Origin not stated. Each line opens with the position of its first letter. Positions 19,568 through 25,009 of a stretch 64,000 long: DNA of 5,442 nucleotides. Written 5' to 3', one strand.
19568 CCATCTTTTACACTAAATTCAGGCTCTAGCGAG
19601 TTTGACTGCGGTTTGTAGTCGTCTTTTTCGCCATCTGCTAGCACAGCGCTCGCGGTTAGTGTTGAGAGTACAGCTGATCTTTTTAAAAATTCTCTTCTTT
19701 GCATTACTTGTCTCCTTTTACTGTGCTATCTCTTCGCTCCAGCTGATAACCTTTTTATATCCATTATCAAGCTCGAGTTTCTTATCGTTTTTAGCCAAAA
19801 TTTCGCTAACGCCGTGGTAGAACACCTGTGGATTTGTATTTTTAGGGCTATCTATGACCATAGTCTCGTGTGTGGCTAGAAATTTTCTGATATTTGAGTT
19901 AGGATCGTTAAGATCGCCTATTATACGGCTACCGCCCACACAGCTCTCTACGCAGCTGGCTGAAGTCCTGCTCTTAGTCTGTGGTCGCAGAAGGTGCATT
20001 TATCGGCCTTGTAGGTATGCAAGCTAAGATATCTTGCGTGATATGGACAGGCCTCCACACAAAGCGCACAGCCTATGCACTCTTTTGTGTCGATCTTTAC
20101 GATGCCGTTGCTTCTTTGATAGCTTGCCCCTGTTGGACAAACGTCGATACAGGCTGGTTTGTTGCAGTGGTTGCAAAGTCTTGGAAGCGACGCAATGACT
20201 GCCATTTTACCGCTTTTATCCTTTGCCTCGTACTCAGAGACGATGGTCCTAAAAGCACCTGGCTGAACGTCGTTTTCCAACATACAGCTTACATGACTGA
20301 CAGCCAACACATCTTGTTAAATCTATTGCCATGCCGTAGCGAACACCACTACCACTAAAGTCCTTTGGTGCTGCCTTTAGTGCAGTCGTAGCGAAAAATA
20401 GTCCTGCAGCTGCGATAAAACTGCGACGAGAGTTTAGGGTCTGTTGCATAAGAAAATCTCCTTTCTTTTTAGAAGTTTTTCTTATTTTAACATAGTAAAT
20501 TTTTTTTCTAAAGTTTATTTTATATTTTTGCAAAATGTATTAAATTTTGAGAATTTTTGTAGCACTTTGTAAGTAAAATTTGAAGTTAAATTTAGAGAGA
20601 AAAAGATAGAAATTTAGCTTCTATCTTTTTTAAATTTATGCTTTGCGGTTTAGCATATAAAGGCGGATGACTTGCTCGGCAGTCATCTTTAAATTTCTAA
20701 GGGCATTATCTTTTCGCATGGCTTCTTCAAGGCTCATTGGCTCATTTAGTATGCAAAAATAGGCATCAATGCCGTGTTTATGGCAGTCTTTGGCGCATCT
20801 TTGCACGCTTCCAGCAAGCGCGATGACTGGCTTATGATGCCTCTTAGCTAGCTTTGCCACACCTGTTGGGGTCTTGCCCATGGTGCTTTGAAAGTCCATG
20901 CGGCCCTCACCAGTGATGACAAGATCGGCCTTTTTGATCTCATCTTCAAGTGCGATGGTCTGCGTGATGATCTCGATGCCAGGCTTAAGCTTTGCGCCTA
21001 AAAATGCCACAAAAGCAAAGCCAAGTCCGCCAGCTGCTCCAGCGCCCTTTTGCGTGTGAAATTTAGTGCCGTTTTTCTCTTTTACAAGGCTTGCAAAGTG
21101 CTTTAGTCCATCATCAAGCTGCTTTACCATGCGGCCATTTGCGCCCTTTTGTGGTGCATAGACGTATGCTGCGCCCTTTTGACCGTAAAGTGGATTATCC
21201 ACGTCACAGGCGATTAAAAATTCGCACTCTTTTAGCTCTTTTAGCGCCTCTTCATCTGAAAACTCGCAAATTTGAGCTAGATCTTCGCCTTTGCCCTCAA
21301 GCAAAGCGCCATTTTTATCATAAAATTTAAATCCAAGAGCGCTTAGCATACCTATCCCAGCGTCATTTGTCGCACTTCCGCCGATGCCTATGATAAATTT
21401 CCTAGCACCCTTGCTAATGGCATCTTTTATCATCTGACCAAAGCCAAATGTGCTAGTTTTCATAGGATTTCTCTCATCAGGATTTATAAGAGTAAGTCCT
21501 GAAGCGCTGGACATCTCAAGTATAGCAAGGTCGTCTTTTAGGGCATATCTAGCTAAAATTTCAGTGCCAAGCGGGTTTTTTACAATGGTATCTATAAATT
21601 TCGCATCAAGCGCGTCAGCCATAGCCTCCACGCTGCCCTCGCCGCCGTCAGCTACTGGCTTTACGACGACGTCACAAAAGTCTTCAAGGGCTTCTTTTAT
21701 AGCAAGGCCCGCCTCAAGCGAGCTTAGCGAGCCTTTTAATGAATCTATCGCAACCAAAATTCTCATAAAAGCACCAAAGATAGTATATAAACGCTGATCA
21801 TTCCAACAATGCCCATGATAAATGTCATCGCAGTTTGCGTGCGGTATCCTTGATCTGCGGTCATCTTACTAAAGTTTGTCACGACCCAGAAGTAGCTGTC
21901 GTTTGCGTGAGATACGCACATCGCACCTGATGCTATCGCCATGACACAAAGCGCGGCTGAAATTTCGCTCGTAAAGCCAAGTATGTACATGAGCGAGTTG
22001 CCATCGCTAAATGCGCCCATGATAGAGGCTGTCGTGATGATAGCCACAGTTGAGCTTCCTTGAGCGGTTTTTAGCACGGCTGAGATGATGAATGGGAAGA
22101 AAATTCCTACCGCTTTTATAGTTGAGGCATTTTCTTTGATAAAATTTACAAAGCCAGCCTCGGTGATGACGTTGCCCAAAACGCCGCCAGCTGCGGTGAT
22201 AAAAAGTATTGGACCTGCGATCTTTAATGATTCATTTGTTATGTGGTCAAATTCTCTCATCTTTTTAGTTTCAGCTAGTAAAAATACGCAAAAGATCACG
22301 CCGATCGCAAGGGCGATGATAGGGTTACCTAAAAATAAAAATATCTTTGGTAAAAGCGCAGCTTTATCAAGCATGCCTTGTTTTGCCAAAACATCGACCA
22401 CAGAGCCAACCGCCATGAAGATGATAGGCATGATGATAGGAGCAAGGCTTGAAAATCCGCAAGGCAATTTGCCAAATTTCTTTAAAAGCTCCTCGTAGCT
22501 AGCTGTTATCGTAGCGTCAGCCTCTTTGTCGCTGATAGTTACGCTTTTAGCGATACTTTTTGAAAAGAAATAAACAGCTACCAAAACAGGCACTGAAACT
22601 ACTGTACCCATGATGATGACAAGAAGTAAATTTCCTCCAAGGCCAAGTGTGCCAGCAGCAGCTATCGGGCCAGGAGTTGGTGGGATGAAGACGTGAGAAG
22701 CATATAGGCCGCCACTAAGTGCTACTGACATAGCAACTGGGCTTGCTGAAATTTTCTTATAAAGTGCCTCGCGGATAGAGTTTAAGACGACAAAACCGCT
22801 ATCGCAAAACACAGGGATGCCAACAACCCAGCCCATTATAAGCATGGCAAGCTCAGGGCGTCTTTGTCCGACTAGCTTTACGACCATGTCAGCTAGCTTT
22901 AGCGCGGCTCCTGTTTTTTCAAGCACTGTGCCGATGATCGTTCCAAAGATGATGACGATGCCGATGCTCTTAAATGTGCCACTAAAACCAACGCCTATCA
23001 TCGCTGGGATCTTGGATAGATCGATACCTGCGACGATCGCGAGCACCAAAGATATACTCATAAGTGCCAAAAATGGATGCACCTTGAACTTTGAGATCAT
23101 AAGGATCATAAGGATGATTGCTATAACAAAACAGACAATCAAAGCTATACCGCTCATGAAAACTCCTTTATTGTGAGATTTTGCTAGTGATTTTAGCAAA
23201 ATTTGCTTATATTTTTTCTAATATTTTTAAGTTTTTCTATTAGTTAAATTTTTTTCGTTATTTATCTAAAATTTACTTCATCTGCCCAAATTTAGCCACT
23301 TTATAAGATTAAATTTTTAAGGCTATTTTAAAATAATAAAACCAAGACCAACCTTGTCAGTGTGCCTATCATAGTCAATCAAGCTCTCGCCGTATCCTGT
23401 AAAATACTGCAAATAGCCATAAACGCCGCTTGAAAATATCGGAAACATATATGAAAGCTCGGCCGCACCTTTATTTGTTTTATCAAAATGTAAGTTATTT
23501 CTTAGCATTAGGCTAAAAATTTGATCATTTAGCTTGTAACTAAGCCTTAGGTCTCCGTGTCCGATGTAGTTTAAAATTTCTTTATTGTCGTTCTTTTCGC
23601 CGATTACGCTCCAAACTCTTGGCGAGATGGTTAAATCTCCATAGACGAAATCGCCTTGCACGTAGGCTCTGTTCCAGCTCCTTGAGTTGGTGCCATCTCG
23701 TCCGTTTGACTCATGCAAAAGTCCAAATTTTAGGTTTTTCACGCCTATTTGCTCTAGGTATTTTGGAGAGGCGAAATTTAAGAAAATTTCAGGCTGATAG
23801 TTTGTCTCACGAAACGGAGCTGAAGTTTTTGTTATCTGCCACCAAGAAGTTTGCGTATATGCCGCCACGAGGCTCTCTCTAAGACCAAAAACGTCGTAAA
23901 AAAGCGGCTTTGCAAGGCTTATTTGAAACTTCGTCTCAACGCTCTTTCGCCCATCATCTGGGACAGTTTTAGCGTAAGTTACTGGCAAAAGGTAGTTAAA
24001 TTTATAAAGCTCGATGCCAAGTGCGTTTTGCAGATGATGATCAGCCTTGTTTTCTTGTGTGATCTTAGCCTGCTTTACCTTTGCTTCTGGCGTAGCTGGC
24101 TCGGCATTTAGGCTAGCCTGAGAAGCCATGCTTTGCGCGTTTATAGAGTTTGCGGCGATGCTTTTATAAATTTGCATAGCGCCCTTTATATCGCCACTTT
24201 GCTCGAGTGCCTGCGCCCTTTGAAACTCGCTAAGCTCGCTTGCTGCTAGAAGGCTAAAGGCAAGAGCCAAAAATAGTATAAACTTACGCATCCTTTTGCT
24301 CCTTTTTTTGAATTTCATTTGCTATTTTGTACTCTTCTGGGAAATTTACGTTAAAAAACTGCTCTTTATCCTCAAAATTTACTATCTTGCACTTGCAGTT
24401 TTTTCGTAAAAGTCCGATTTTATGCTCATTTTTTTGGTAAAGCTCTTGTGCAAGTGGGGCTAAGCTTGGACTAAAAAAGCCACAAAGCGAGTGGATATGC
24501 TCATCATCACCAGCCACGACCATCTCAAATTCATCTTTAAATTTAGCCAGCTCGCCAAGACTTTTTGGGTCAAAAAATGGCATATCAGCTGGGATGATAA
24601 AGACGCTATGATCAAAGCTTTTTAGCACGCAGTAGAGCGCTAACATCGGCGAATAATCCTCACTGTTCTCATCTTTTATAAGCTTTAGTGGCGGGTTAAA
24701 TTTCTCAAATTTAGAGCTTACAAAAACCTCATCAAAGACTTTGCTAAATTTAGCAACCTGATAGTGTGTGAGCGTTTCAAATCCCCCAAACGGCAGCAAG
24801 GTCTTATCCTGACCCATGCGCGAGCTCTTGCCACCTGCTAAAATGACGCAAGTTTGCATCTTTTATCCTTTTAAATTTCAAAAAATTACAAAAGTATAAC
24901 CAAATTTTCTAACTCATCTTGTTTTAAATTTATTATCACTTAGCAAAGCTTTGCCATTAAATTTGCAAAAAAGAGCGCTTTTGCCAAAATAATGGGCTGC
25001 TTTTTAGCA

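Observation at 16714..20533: TtrA-like Tat molybdoenzyme intact, but its Fe-S partner is doubly frameshifted and there is no membrane-anchor subunit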

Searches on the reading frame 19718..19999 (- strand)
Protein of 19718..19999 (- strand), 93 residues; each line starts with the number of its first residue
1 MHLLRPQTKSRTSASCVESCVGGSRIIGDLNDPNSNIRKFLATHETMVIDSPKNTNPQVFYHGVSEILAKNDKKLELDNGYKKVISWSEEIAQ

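Call 5: search_protein_families(library=pfam, proteins=[window:19718-19999:-])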
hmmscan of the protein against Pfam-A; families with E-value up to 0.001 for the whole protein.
window:19718-19999:- (93 aa): 0 families

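Call 6: search_protein_families(library=ncbifam, proteins=[window:19718-19999:-])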
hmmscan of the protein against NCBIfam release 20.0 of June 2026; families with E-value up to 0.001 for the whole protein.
window:19718-19999:- (93 aa): 5 families
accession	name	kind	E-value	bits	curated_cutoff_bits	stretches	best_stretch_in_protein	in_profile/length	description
NF011569.0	PRK14993.1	equivalog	1.5e-14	54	416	1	14-70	172-230/244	tetrathionate reductase subunit TtrB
NF041715.1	arsenate_red_ArrB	equivalog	7.6e-12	45.2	450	1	13-62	176-225/233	arsenate respiratory reductase iron-sulfur subunit ArrB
NF045797.1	DsrO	equivalog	1.1e-11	44.7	200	1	11-62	184-234/235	sulfate reduction electron transfer complex DsrMKJOP subunit DsrO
TIGR03149.1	cyt_nit_nrfC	equivalog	6.5e-06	25.7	377.6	1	13-60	167-214/225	cytochrome c nitrite reductase Fe-S protein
NF041782.1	mnquin_red_QrcC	equivalog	1.1e-05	25.2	400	1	11-70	174-233/239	menaquinone reductase iron-sulfur cluster-binding subunit QrcC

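Call 21: find_encoding_contigs(protein=window:19718-19999:-, flank=5000, max_places=10)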
Protein window:19718-19999:- (93 aa): 18 contigs read that carry it; 10 places shown.
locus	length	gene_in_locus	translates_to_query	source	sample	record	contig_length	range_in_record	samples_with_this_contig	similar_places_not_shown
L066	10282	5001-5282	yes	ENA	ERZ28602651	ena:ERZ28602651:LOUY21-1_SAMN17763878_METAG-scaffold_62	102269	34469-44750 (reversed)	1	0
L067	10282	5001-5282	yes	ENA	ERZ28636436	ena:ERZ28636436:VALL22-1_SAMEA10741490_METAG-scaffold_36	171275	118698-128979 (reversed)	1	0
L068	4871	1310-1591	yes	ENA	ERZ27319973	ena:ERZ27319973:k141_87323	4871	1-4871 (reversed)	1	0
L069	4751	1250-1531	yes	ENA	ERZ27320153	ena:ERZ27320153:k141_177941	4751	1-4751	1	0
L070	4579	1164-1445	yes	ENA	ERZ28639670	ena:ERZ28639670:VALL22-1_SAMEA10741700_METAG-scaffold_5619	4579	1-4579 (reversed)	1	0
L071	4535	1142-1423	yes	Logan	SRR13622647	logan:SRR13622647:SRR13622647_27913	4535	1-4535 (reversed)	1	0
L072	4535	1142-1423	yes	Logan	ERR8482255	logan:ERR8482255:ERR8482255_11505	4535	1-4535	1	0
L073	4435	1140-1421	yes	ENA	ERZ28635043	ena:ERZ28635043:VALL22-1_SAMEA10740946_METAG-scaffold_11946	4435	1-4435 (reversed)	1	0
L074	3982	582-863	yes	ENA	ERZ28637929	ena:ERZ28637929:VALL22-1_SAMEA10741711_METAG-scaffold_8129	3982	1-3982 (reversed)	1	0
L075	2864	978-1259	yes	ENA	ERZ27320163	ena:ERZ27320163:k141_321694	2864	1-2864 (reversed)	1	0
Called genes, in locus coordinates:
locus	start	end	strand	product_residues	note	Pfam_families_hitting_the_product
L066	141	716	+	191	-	PF12804:NTP_transf_3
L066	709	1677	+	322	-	PF02253:PLA1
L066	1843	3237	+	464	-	PF02447:GntP_permease, PF03600:CitMHS (weak)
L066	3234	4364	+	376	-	PF02595:Gly_kinase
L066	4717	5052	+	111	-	PF14697:Fer4_21 (faint), PF13247:Fer4_11, PF13237:Fer4_10, PF12838:Fer4_7, PF13187:Fer4_9 (weak), PF00037:Fer4, PF12797:Fer4_2 (weak), PF12837:Fer4_6 (weak)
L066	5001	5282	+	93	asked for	-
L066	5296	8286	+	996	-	PF04879:Molybdop_Fe4S4 (weak), PF00384:Molybdopterin, PF01568:Molydop_binding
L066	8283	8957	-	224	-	PF02595:Gly_kinase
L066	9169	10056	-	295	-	PF11741:AMIN (weak)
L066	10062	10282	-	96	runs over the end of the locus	-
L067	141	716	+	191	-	PF12804:NTP_transf_3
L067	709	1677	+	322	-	PF02253:PLA1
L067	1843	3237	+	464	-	PF02447:GntP_permease, PF03600:CitMHS (weak)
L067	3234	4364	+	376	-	PF02595:Gly_kinase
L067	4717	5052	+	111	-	PF14697:Fer4_21 (faint), PF13247:Fer4_11, PF13237:Fer4_10, PF12838:Fer4_7, PF13187:Fer4_9 (weak), PF00037:Fer4, PF12797:Fer4_2 (weak), PF12837:Fer4_6 (weak)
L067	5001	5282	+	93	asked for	-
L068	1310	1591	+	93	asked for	-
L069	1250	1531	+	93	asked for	-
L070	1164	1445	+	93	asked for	-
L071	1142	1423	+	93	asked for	-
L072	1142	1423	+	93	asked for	-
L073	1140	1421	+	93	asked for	-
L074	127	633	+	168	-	PF12838:Fer4_7 (weak), PF13187:Fer4_9 (weak), PF13237:Fer4_10, PF13247:Fer4_11, PF12838:Fer4_7 (weak), PF13187:Fer4_9 (weak), PF00037:Fer4, PF12797:Fer4_2 (weak), +4 more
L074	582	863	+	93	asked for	-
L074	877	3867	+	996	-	PF04879:Molybdop_Fe4S4 (weak), PF00384:Molybdopterin, PF01568:Molydop_binding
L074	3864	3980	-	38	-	?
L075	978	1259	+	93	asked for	-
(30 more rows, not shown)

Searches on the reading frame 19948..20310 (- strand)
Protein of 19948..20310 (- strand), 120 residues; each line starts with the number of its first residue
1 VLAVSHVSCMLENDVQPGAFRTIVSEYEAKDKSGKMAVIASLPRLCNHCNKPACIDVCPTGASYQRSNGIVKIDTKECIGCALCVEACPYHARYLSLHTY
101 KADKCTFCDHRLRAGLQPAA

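Call 5: search_protein_families(library=pfam, proteins=[window:19948-20310:-])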
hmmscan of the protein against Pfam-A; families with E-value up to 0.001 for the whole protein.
window:19948-20310:- (120 aa): 13 families
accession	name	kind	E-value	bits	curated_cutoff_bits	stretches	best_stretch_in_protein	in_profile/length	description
PF13247.11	Fer4_11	-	1.1e-19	70.8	26.2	1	41-119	5-85/100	4Fe-4S dicluster domain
PF12838.12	Fer4_7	-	6.8e-12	46.1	27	1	46-92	2-52/52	4Fe-4S dicluster domain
PF13237.11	Fer4_10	-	2.5e-10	40.5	25.5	2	43-89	6-53/53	4Fe-4S dicluster domain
PF00037.32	Fer4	-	2.7e-10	40.1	21.1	1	71-93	1-23/24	4Fe-4S binding domain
PF12837.12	Fer4_6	-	1e-08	35.1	25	1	70-92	1-23/24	4Fe-4S binding domain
PF14697.11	Fer4_21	-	8.9e-07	29.4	35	1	46-90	8-53/59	4Fe-4S dicluster domain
PF13187.11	Fer4_9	-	2.7e-06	27.7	27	1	46-91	2-50/52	4Fe-4S dicluster domain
PF12797.12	Fer4_2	-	3.4e-06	27.1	24.5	1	70-90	2-22/22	4Fe-4S binding domain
PF12800.12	Fer4_4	-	8.6e-05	23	24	0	76-90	2-16/17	4Fe-4S binding domain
PF25160.1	LdpA_Fe-S-bd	-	0.0001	22.4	27.6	1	48-91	4-41/49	LdpA Fe-S cluster-binding domain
PF12798.12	Fer4_3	-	0.00026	22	27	0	78-92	1-15/15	4Fe-4S binding domain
PF13534.11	Fer4_17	-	0.00032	21.6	22.2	0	77-94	1-18/61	4Fe-4S dicluster domain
PF13484.11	Fer4_16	-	0.00067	20.8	30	0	46-66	2-20/66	4Fe-4S double cluster binding domain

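Call 6: search_protein_families(library=ncbifam, proteins=[window:19948-20310:-])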
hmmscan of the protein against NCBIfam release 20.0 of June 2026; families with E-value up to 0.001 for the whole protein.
window:19948-20310:- (120 aa): 57 families (the best 25 are shown)
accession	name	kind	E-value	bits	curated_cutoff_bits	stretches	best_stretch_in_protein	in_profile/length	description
NF011569.0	PRK14993.1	equivalog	4.8e-44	150.6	416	1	6-119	60-173/244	tetrathionate reductase subunit TtrB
NF045797.1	DsrO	equivalog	5.1e-32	111.2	200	1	8-119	63-188/235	sulfate reduction electron transfer complex DsrMKJOP subunit DsrO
TIGR02951.1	DMSO_dmsB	equivalog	2.1e-24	86.4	214.1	1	37-119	55-138/161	DMSO/selenate family reductase complex B subunit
TIGR03478.1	DMSO_red_II_bet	subfamily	7e-23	81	480.7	1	41-119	126-205/321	DMSO reductase family type II enzyme, iron-sulfur subunit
TIGR03149.1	cyt_nit_nrfC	equivalog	8e-23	81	377.6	1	44-119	92-169/225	cytochrome c nitrite reductase Fe-S protein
TIGR01660.1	narH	equivalog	1.1e-22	80.1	524.05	1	37-116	174-254/492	nitrate reductase subunit beta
NF041715.1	arsenate_red_ArrB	equivalog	1.1e-21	77.5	450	1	39-92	50-103/233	arsenate respiratory reductase iron-sulfur subunit ArrB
NF042979.1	EthbenzDh_ebdB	equivalog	8.1e-20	71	740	1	41-117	148-225/354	ethylbenzene dehydrogenase subunit beta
TIGR01582.1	FDH-beta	equivalog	3.5e-18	65.7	334.7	1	44-119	91-167/283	formate dehydrogenase subunit beta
NF038355.1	FDH3_beta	equivalog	5.6e-16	59.1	240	1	6-109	19-122/180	formate dehydrogenase FDH3 subunit beta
NF007382.0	PRK09898.1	equivalog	1.3e-15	57.5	213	1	34-110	111-188/208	ferredoxin-like protein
NF045715.1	sulf_resp_HmcB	equivalog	4.3e-15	55.6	420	1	22-119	87-183/307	sulfate respiration complex iron-sulfur protein HmcB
NF008134.0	PRK10882.1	equivalog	6.4e-15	55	263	1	28-113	92-187/329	hydrogenase 2 operon protein HybA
NF041782.1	mnquin_red_QrcC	equivalog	1.5e-14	54.3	400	1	35-97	54-120/239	menaquinone reductase iron-sulfur cluster-binding subunit QrcC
NF045766.1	PhenlGlyoxDHPadI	equivalog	1.3e-10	40.7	700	1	45-110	54-120/443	NADH-dependent phenylglyoxylate dehydrogenase subunit beta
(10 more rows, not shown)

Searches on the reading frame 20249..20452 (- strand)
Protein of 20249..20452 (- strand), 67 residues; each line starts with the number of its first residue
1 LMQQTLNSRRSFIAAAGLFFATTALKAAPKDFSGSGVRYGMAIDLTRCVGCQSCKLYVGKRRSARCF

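Call 5: search_protein_families(library=pfam, proteins=[window:20249-20452:-])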
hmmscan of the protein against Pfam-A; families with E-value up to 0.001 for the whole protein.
window:20249-20452:- (67 aa): 0 families

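Call 6: search_protein_families(library=ncbifam, proteins=[window:20249-20452:-])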
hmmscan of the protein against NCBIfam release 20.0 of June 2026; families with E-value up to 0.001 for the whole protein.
window:20249-20452:- (67 aa): 3 families
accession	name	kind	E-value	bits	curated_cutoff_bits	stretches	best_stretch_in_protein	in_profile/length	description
NF011569.0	PRK14993.1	equivalog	3.4e-06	26.7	416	1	18-56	22-61/244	tetrathionate reductase subunit TtrB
NF045715.1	sulf_resp_HmcB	equivalog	1.8e-05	24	420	1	11-55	4-53/307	sulfate respiration complex iron-sulfur protein HmcB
TIGR03149.1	cyt_nit_nrfC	equivalog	2.6e-05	23.7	377.6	1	8-55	3-55/225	cytochrome c nitrite reductase Fe-S protein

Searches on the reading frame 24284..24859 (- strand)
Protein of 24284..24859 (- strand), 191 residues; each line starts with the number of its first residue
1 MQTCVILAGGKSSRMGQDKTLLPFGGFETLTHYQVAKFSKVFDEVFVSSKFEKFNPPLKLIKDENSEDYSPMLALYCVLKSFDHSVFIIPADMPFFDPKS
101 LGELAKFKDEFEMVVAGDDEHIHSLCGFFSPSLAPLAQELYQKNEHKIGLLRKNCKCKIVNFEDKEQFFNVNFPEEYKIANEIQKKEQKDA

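Call 33: search_protein_families(library=pfam, proteins=[window:24284-24859:-])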
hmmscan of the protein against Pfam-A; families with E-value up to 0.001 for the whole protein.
window:24284-24859:- (191 aa): 1 family
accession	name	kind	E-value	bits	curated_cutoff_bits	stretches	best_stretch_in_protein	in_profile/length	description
PF12804.13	NTP_transf_3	-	1.2e-26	94.3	27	1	4-145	1-149/160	MobA-like NTP transferase domain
